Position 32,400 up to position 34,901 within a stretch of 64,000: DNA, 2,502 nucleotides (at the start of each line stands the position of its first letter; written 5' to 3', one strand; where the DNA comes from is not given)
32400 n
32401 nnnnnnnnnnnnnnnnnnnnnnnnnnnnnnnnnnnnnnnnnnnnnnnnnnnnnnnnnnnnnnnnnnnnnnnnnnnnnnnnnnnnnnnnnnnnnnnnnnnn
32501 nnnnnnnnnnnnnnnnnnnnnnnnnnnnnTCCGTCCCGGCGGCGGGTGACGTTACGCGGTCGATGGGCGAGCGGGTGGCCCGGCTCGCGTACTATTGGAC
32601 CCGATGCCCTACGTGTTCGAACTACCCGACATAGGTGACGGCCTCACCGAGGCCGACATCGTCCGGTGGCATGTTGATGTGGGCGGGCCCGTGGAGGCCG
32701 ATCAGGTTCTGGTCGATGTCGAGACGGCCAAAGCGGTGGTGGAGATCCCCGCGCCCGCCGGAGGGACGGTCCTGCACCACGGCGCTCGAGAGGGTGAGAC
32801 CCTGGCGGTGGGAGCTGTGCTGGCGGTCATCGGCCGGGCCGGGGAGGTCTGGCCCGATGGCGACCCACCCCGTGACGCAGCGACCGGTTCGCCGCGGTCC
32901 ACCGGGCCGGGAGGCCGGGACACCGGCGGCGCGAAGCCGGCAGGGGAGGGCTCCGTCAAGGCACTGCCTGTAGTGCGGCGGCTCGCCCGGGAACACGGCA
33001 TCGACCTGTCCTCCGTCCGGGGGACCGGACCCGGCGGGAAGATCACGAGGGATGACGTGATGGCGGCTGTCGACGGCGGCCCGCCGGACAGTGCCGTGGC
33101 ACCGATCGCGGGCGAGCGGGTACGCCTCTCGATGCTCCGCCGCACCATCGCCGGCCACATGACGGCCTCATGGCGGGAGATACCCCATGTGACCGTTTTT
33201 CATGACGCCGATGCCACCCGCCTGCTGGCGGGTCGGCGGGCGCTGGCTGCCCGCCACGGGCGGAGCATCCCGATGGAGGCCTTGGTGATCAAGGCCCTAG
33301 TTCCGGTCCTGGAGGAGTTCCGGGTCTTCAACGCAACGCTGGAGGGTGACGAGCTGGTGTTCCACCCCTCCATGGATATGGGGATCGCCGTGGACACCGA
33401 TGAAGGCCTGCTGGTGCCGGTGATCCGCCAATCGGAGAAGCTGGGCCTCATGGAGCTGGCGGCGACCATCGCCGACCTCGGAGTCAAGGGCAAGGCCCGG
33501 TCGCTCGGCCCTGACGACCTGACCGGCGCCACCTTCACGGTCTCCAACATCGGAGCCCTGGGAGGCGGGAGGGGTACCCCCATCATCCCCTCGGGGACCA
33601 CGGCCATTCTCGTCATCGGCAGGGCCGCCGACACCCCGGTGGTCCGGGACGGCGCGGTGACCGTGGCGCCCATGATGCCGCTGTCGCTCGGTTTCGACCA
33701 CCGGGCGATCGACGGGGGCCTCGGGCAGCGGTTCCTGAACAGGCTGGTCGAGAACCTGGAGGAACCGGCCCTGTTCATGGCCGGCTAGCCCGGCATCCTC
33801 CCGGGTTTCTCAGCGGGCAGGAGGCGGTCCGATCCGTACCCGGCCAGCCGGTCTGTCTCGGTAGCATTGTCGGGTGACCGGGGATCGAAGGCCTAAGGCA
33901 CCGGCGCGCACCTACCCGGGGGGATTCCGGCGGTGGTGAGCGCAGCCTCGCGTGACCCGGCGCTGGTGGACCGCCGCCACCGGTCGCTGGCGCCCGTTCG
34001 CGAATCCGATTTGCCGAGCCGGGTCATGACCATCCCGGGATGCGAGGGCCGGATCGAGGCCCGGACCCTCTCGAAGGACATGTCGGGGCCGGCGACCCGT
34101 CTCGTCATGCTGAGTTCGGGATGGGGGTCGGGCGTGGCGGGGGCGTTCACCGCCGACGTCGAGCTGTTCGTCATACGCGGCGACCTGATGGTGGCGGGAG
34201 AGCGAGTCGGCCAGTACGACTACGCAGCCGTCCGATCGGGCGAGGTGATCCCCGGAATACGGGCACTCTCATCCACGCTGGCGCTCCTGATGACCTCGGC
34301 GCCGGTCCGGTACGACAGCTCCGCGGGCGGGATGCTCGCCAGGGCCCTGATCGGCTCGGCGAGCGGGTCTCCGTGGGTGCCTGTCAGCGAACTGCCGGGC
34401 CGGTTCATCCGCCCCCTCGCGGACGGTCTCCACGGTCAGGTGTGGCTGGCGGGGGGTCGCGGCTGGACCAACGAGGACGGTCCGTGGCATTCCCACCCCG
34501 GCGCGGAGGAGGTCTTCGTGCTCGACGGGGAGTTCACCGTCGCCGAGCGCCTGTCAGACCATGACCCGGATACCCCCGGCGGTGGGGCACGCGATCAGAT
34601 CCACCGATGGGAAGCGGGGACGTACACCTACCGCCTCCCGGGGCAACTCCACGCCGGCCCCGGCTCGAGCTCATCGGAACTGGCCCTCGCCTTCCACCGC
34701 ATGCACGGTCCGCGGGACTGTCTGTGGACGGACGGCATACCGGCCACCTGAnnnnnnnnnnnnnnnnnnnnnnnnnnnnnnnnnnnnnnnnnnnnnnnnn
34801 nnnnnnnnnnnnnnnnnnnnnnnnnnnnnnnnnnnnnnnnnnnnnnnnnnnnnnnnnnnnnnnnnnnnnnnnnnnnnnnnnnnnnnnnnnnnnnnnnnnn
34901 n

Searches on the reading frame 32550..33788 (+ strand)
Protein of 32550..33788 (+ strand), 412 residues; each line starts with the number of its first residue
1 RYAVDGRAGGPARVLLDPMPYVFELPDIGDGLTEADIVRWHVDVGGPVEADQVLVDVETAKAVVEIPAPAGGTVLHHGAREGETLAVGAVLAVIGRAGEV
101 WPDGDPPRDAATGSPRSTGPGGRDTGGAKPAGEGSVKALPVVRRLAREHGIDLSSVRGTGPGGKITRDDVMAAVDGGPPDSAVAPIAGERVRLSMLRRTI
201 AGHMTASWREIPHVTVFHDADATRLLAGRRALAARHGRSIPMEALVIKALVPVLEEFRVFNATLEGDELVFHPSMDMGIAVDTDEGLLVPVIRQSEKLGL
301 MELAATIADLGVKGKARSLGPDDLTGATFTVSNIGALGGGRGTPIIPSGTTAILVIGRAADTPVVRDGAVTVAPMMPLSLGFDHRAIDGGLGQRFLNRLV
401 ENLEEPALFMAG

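Call 87: search_protein_families(library=pfam, proteins=[window:32550-33788:+], max_evalue=0.00001)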
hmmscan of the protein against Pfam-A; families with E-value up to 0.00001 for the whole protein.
window:32550-33788:+ (412 aa): 3 families
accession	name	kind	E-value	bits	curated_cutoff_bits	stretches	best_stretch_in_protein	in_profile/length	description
PF00198.28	2-oxoacid_dh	-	4.3e-70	236.2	23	1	189-410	5-231/232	2-oxoacid dehydrogenases acyltransferase (catalytic domain)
PF02817.22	E3_binding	-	4.9e-16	59.1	23.7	1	136-170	1-35/36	e3 binding domain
PF00364.28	Biotin_lipoyl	-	1.9e-15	56.9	22.1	1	23-94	3-73/73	Biotin-requiring enzyme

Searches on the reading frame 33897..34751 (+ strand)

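Call 87: search_protein_families(library=pfam, proteins=[window:33897-34751:+], max_evalue=0.00001)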
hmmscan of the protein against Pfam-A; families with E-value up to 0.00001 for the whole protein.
window:33897-34751:+ (284 aa): 1 family
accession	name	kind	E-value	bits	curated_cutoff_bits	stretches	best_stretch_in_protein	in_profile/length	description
PF12973.13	Cupin_7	-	1.6e-06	28.3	27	0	158-215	11-66/105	ChrR Cupin-like domain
